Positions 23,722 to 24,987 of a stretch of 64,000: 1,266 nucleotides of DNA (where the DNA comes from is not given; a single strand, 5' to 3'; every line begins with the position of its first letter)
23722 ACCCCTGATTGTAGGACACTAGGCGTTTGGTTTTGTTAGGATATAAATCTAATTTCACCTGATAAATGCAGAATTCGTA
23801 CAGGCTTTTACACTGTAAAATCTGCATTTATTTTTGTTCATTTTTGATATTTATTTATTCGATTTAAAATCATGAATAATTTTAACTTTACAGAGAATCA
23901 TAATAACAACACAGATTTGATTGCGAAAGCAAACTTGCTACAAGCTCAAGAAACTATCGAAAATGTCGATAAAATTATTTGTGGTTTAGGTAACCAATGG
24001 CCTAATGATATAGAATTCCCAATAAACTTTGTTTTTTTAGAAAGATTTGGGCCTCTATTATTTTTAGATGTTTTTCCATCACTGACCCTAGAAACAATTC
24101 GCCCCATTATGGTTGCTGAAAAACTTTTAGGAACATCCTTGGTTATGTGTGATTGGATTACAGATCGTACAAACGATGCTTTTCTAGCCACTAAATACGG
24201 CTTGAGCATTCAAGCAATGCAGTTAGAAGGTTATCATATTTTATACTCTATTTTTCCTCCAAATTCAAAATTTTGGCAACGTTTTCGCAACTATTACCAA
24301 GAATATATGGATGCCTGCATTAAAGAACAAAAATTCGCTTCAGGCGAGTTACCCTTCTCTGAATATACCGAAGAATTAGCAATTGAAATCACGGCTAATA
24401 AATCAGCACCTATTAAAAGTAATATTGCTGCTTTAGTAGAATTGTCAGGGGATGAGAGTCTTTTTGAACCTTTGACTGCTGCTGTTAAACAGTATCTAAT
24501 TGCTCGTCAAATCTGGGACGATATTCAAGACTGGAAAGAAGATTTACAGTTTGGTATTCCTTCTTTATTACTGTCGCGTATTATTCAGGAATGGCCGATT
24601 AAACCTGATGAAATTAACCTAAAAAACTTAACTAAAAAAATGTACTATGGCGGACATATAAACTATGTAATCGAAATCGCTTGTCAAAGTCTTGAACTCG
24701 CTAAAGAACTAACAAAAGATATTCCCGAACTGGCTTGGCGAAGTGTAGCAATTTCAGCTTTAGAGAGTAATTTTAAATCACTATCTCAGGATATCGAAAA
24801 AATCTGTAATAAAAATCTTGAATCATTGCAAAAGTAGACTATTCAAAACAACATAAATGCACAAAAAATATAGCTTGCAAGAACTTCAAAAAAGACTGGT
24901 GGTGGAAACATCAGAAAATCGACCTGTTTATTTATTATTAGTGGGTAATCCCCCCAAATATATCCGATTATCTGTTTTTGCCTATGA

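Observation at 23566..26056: Three-gene cassette: leader/core-like 64-aa peptide + isoprenoid-synthase-motif enzyme + M50 intramembrane protease. A possible ComX/ComQ-like isoprenylated peptide signal (or minimal RiPP-like) system in a cyanobacterium.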

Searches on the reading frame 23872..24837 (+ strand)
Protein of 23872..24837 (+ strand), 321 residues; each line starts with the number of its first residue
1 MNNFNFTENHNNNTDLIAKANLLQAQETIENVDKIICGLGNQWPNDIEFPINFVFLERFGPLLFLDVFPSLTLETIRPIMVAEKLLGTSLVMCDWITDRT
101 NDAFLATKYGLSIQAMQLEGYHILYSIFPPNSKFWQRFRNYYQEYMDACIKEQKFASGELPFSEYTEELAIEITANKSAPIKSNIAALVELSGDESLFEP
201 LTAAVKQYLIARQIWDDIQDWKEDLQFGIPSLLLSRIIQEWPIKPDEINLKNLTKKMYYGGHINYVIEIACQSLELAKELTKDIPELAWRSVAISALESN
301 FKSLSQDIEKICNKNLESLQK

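Call 3: search_protein_families(library=pfam, proteins=[window:23872-24837:+], max_evalue=1)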
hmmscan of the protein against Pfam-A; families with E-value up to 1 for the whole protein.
window:23872-24837:+ (321 aa): 1 family
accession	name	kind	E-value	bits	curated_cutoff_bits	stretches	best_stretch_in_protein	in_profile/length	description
PF09763.15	Sec3_CC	-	0.071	13.4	27.1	1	260-315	18-72/133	Exocyst complex component Sec3, coiled-coil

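Call 4: search_protein_families(library=ncbifam, proteins=[window:23872-24837:+], max_evalue=1)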
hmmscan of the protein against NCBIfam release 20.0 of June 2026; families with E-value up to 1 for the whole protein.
window:23872-24837:+ (321 aa): 0 families

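Call 5: find_homologous_proteins(query=window:23872-24837:+, max_evalue=0.001)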
Query window:23872-24837:+ (321 aa): 11 proteins with E <= 0.001 among 3185 candidates.
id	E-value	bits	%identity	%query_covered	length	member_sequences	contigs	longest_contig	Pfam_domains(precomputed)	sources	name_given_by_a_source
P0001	2.9e-201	686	97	99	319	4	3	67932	-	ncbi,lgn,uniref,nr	ncbi:hypothetical protein [Planktothrix sp. FACHB-1365]|uniref:hypothetical protein n=1 Tax=Planktot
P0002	2.4e-161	555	81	94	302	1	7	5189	-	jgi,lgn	jgi:hypothetical protein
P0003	7.5e-146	504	71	98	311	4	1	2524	-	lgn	-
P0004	1.4e-141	490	72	92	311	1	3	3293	-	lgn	-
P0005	1.4e-128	447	66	98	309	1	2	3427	-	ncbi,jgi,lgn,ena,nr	ncbi:MAG TPA: hypothetical protein DCS17_02130 [Flavobacterium sp.]|nr:hypothetical protein [Flavoba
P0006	9.3e-128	444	70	89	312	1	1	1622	-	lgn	-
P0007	1.9e-124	433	62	100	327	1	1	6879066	-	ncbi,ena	-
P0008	2.5e-123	430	63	91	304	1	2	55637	-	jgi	jgi:squalene-hopene/tetraprenyl-beta-curcumene cyclase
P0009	8.3e-122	425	63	91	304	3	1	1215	-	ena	-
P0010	1.5e-87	312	64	73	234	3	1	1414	-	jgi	jgi:hypothetical protein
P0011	1.3e-17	82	29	78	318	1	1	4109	-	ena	-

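Call 6: search_solved_structures(query=window:23872-24837:+, max_evalue=10)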
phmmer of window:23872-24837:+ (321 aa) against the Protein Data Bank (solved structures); distinct sequences matched with E-value up to 10: 3.
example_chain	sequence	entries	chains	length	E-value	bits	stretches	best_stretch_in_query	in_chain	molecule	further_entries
8bw6_A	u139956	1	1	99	0.71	12.6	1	194-234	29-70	Titin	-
4dck_C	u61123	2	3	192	1.5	11.5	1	114-158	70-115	Fibroblast growth factor 13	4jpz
3hbw_A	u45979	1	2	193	1.5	11.5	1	114-158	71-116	Fibroblast growth factor 13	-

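Call 10: find_encoding_contigs(protein=P0007, flank=8000, max_places=3)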
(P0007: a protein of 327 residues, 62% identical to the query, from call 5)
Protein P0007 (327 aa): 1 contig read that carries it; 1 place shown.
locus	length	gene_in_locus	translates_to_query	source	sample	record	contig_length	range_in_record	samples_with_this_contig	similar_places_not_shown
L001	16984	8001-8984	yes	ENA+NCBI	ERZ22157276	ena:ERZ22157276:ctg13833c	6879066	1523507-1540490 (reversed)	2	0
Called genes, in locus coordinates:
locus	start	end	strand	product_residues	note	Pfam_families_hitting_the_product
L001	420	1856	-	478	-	PF01061:ABC2_membrane, PF12698:ABC2_membrane_3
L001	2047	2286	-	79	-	-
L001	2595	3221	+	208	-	PF05685:Uma2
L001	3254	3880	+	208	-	PF05685:Uma2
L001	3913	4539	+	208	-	PF05685:Uma2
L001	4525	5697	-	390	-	PF01637:ATPase_2, PF13191:AAA_16 (weak), PF00931:NB-ARC, PF13401:AAA_22 (weak)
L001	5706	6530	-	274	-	PF01609:DDE_Tnp_1, PF13612:DDE_Tnp_1_3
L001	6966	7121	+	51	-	-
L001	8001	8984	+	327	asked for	-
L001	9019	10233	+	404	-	-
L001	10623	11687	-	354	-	-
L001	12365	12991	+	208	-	PF00069:Pkinase, PF07714:PK_Tyr_Ser-Thr, PF01636:APH (faint), PF01163:RIO1 (weak), PF03109:ABC1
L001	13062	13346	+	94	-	-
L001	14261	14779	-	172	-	PF02113:Peptidase_S13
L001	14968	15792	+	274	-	PF01609:DDE_Tnp_1, PF13612:DDE_Tnp_1_3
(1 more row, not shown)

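Call 11: find_encoding_contigs(protein=P0008, flank=8000, max_places=3)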
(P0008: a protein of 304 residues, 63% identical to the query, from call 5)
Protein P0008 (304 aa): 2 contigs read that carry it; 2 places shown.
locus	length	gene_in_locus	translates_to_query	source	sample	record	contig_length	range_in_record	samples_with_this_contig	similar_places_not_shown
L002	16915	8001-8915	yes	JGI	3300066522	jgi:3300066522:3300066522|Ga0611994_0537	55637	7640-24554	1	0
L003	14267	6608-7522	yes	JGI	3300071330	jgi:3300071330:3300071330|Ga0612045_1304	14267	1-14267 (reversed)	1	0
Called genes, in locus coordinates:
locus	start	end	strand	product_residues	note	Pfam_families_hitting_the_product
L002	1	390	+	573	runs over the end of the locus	PF22842:Pel9A-like_beta_helix, PF07602:DUF1565, PF05048:NosD, PF13229:Beta_helix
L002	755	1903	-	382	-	-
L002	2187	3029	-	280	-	PF01678:DAP_epimerase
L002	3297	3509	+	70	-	PF21979:Hfq_1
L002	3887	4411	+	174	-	PF04832:SOUL, PF06445:GyrI-like (weak)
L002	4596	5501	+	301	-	PF01145:Band_7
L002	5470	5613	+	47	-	-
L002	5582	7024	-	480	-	PF26355:HTH_VMAP-M9, PF00931:NB-ARC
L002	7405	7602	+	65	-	-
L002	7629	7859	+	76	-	-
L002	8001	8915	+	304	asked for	-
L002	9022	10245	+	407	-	-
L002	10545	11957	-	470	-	PF22042:EF-G_D2, PF03144:GTP_EFTU_D2, PF14492:EFG_III, PF03764:EFG_IV, PF00679:EFG_C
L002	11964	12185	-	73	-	PF01844:HNH, PF13395:HNH_4 (weak), PF14279:HNH_5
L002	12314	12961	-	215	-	PF00078:RVT_1, PF08388:GIIM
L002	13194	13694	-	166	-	PF13655:RVT_N, PF00078:RVT_1 (weak)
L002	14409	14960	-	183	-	-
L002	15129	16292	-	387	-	PF00691:OmpA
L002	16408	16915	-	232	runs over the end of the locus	-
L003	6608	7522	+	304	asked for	-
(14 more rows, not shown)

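Call 12: find_encoding_contigs(protein=P0011, flank=8000, max_places=3)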
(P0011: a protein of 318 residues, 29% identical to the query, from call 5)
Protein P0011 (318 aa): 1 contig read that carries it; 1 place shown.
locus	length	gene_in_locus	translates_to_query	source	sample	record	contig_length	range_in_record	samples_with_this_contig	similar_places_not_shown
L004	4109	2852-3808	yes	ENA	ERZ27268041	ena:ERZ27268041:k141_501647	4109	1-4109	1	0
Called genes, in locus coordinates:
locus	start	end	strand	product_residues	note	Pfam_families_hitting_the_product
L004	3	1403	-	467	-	?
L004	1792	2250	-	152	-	PF21983:NikA-like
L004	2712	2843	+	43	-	-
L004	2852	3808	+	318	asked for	-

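Call 19: predict_structure(alignment_id=A1)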
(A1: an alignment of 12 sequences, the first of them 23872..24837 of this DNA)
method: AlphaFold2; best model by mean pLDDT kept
length: 321 residues; sequences in the alignment: 12
mean_pLDDT: 82.8   pTM: 0.81
mean pLDDT of the five models: 82.8, 80.3, 76.2, 75.4, 71.7
residues with pLDDT >= 90: 124; 70-90: 152; 50-70: 27; < 50: 18
segments of 3 or more residues with pLDDT < 50: 1-18
pLDDT, mean of each block of 10 residues (from residue 1): 26 41 79 93 89 80 90 94 91 66 71 92 97 95 89 83 85 88 95 95 93 88 78 72 70 79 90 96 87 88 89 81 62
secondary structure, 60 per line:
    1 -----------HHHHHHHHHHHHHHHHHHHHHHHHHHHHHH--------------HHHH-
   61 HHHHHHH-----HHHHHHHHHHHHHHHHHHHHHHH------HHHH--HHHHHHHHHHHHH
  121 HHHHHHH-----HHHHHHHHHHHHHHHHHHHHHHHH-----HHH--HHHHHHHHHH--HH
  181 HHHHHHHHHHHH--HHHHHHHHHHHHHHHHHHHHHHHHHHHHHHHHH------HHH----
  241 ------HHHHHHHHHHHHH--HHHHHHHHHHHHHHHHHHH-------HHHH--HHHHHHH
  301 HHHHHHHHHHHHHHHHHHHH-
elements in order: H12-41 H56-59 H61-67 H73-95 H102-105 H108-127 H133-156 H167-176 H179-192 H195-227 H247-259 H262-280 H288-291 H294-320

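Call 22: search_protein_representatives(alignment_id=A1)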
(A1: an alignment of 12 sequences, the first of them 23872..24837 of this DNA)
Query: 12 sequences, 307 profile positions. Proteins with E-value up to 0.001 (for the whole library): 1362; up to 1e-10: 674; up to 1e-30: 160. The best 150 are listed.
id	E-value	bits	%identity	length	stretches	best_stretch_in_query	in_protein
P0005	6.7e-159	544.4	-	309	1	2-306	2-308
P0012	7.5e-85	301.2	-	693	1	8-305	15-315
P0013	2.0e-81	290.0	-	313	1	9-302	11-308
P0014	6.2e-80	285.1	-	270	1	8-248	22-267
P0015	2.5e-77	276.5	-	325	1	7-304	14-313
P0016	4.4e-77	275.7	-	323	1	10-303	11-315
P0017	3.3e-75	269.5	-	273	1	45-306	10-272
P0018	3.4e-75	269.5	-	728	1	8-306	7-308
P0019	5.0e-70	252.5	-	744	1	23-306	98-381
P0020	4.6e-69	249.4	-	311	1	8-305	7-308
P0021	6.5e-69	248.8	-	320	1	12-303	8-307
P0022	6.6e-69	248.8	-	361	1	16-306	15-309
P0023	5.1e-67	242.6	-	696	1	23-302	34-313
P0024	3.0e-64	233.5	-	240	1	73-303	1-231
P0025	5.7e-64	232.6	-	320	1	11-279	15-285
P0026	5.8e-63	229.3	-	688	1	14-304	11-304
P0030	1.1e-61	225.1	-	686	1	9-305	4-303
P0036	1.1e-59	218.5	-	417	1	20-305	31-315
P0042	1.8e-57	211.3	-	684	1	6-306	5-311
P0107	6.7e-39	150.3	-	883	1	45-301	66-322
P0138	2.5e-34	135.3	-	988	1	17-263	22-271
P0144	1.8e-33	132.5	-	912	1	45-301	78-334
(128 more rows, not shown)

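Call 23: search_protein_families(library=pfam, proteins=[P0012, P0018, P0019, P0026, P0042, P0107, P0138, P0144, P0036, P0013], max_evalue=0.01)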
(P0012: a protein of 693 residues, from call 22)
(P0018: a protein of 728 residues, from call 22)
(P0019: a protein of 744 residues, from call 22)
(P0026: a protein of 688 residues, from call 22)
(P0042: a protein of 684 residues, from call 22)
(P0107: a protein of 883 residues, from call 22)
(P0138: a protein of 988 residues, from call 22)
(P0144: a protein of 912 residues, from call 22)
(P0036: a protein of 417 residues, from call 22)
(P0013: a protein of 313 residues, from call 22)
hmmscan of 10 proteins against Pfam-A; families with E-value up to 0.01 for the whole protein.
P0012 (693 aa): 2 families
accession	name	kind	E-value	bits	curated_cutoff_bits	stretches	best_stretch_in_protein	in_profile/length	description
PF13243.12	SQHop_cyclase_C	-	2.3e-18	66.7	26.1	1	419-647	54-289/319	Squalene-hopene cyclase C-terminal domain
PF13249.12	SQHop_cyclase_N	-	9.2e-05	22.2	26.2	1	532-596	5-69/291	Squalene-hopene cyclase N-terminal domain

P0018 (728 aa): 2 families
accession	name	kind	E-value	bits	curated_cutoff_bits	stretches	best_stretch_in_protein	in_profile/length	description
PF13243.12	SQHop_cyclase_C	-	8.4e-18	64.9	26.1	1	399-589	43-232/319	Squalene-hopene cyclase C-terminal domain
PF13249.12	SQHop_cyclase_N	-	0.00063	19.5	26.2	1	520-585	1-66/291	Squalene-hopene cyclase N-terminal domain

P0019 (744 aa): 2 families
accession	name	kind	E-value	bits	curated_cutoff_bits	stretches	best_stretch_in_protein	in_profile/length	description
PF13243.12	SQHop_cyclase_C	-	9.4e-12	45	26.1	1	556-705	133-294/319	Squalene-hopene cyclase C-terminal domain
PF13249.12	SQHop_cyclase_N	-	5.1e-05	23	26.2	1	587-660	4-77/291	Squalene-hopene cyclase N-terminal domain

P0026 (688 aa): 1 family
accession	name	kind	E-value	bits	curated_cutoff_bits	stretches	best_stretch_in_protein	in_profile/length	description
PF13243.12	SQHop_cyclase_C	-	4.1e-13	49.5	26.1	1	407-586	52-231/319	Squalene-hopene cyclase C-terminal domain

P0042 (684 aa): 1 family
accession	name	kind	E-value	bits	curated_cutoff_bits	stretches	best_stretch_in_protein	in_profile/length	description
PF13243.12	SQHop_cyclase_C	-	7.7e-18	65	26.1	1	414-652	50-290/319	Squalene-hopene cyclase C-terminal domain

P0107 (883 aa): 0 families

P0138 (988 aa): 5 families
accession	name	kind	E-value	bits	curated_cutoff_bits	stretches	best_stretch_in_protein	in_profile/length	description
PF13243.12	SQHop_cyclase_C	-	1e-20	74.5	26.1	1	415-644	47-289/319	Squalene-hopene cyclase C-terminal domain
PF25594.1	GldB_lipo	-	6.4e-19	69.1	27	1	689-984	7-306/309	Gliding motility protein GldB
PF10026.15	DUF2268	-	1.4e-05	25.1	23.6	1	866-974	89-188/195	Predicted Zn-dependent protease (DUF2268)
PF00432.27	Prenyltrans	-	3.7e-05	23.7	26.5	1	472-635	65-211/304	Prenyltransferase alpha-alpha toroid domain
PF13249.12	SQHop_cyclase_N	-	0.0087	15.7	26.2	0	533-605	3-75/291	Squalene-hopene cyclase N-terminal domain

P0144 (912 aa): 0 families

P0036 (417 aa): 0 families

P0013 (313 aa): 0 families

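Call 25: search_protein_families(library=ncbifam, proteins=[P0012, P0018, P0019, P0026, P0107, P0138, P0144, P0036], max_evalue=0.01)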
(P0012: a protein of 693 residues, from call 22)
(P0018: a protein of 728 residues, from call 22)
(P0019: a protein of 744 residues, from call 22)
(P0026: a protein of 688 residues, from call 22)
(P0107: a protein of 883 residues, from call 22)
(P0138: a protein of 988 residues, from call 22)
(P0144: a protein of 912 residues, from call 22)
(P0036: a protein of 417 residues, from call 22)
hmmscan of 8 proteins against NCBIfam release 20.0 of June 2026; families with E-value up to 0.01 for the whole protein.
P0012 (693 aa): 4 families
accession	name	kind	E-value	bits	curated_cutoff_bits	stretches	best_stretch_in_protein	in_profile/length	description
TIGR01787.1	squalene_cyclas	subfamily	1.6e-20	73.3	322.7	1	386-646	319-591/622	squalene/oxidosqualene cyclases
TIGR01507.1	hopene_cyclase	equivalog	5.2e-17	61.5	431.1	1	494-597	441-547/640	squalene--hopene cyclase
TIGR03463.1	osq_cycl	subfamily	1.2e-12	46.9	851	1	521-644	472-604/634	2,3-oxidosqualene cyclase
NF053823.1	SCO2321_fam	equivalog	4.7e-07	29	300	1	570-614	117-163/405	SCO2321 family membrane protein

P0018 (728 aa): 5 families
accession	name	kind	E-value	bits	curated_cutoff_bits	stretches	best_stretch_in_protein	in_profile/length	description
TIGR01787.1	squalene_cyclas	subfamily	1.1e-15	57.3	322.7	1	499-589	438-533/622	squalene/oxidosqualene cyclases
TIGR01507.1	hopene_cyclase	equivalog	2e-13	49.6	431.1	1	423-589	380-547/640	squalene--hopene cyclase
TIGR03463.1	osq_cycl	subfamily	1.5e-08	33.4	851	1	515-589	474-550/634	2,3-oxidosqualene cyclase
NF053823.1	SCO2321_fam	equivalog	3.7e-07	29.4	300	1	552-602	107-159/405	SCO2321 family membrane protein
TIGR04277.1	squa_tetra_cyc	equivalog_domain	5.7e-06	25.2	500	1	498-587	437-528/624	tetrahymanol synthase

P0019 (744 aa): 4 families
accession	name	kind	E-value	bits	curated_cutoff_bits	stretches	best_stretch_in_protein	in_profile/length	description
TIGR01787.1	squalene_cyclas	subfamily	3.4e-16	59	322.7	1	558-701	433-593/622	squalene/oxidosqualene cyclases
TIGR01507.1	hopene_cyclase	equivalog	6.4e-11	41.3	431.1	1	555-705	447-610/640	squalene--hopene cyclase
TIGR03463.1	osq_cycl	subfamily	1.3e-10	40.2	851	1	582-698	477-605/634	2,3-oxidosqualene cyclase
NF053823.1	SCO2321_fam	equivalog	7.1e-07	28.4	300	1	622-669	113-161/405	SCO2321 family membrane protein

P0026 (688 aa): 4 families
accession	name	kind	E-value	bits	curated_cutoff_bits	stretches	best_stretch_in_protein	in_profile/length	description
TIGR01507.1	hopene_cyclase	equivalog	1.2e-13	50.4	431.1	2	496-584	454-544/640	squalene--hopene cyclase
TIGR01787.1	squalene_cyclas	subfamily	4.7e-10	38.7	322.7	1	402-584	343-530/622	squalene/oxidosqualene cyclases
TIGR03463.1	osq_cycl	subfamily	1.2e-08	33.7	851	1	513-638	474-607/634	2,3-oxidosqualene cyclase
TIGR04277.1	squa_tetra_cyc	equivalog_domain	0.00066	18.3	500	1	497-584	438-527/624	tetrahymanol synthase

P0107 (883 aa): 1 family
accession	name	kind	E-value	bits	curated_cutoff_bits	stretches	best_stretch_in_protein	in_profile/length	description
TIGR01787.1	squalene_cyclas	subfamily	0.00055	18.7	322.7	0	548-602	536-592/622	squalene/oxidosqualene cyclases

P0138 (988 aa): 4 families
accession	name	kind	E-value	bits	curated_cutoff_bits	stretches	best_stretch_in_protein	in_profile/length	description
TIGR01787.1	squalene_cyclas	subfamily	3.5e-16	59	322.7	1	418-644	346-592/622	squalene/oxidosqualene cyclases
TIGR01507.1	hopene_cyclase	equivalog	1.2e-13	50.3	431.1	1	421-645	369-606/640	squalene--hopene cyclase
TIGR03514.2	GldB_lipoprot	equivalog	5.2e-11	42.3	190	1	714-985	40-306/308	gliding motility lipoprotein GldB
TIGR03463.1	osq_cycl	subfamily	9.7e-09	34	851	1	529-641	477-604/634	2,3-oxidosqualene cyclase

P0144 (912 aa): 0 families

P0036 (417 aa): 0 families

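Call 34: find_related_loci(query=A3, collection=genome_contigs, flank=6000)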
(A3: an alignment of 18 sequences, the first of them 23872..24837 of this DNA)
Query A3 (321 aa) in genome_contigs; peptide patterns used: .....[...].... (x = any residue, [..] = any of these).
18 stretches matched a pattern; 13 encode a relative of the query (tblastn E <= 1e-3); 13 distinct loci.
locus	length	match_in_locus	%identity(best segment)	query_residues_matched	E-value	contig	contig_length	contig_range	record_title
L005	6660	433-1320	74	25-320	2e-152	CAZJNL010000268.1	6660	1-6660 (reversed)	MAG TPA_asm: uncultured Oscillatoria sp. isolate SRP220891_co5_255 genome assembly, contig: NODE_10246_length_6660_cov_6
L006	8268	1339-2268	65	1-321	1e-138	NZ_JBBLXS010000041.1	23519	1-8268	Microcoleus anatoxicus PTRS2 207, whole genome shotgun sequence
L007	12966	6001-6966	62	1-321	3e-133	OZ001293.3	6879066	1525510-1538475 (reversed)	MAG: uncultured Hormoscilla sp. isolate 8e647e88-4706-4a17-b8b9-b52c092b67df genome assembly, chromosome: 1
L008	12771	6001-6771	48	61-321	2e-78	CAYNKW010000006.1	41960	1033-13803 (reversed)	MAG TPA_asm: uncultured Anaerolineae bacterium isolate SRP068000_co1_68 genome assembly, contig: NODE_854_length_41960_c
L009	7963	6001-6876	39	24-320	3e-68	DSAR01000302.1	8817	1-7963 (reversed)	MAG TPA_asm: Chloroflexota bacterium isolate SpSt-1153 Ga0129302_1004805, whole genome shotgun sequence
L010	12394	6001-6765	44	61-317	4e-67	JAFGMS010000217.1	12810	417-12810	MAG: Anaerolineae bacterium isolate Zod_Metabat.487 k87_4842008, whole genome shotgun sequence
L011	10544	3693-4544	36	39-321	2e-53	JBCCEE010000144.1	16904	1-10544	MAG: Acidobacteriota bacterium isolate P01_B01_bin.10 k141_3016999_length_16904_cov_90.4771, whole genome shotgun sequen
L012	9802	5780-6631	34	39-321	9e-51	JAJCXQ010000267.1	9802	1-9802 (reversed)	MAG: Acidobacteriota bacterium isolate OFTM268 OFTM268_266, whole genome shotgun sequence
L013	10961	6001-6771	34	61-321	4e-44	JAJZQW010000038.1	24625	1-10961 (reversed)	MAG: Acidobacteria bacterium isolate SKS1.bin65 NODE_3573_length_24625_cov_2.950935, whole genome shotgun sequence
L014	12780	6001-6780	26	61-317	2e-32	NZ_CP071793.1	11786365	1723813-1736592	Sulfidibacter corallicola strain M133 chromosome, complete genome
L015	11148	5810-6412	30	61-261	4e-20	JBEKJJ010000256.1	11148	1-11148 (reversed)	MAG: Bryobacteraceae bacterium isolate SPRUCE 320 SPRUCE_320_256, whole genome shotgun sequence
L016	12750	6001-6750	28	61-311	1e-19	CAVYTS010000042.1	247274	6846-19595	MAG: uncultured Acidobacteriaceae bacterium isolate MFD05521.bin.1.38 genome assembly, contig: contig_96407, whole genom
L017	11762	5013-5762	27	61-311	1e-18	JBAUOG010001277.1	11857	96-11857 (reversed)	MAG: Bryobacteraceae bacterium isolate MFD04921_ilm_asm_bin2 k127_66901, whole genome shotgun sequence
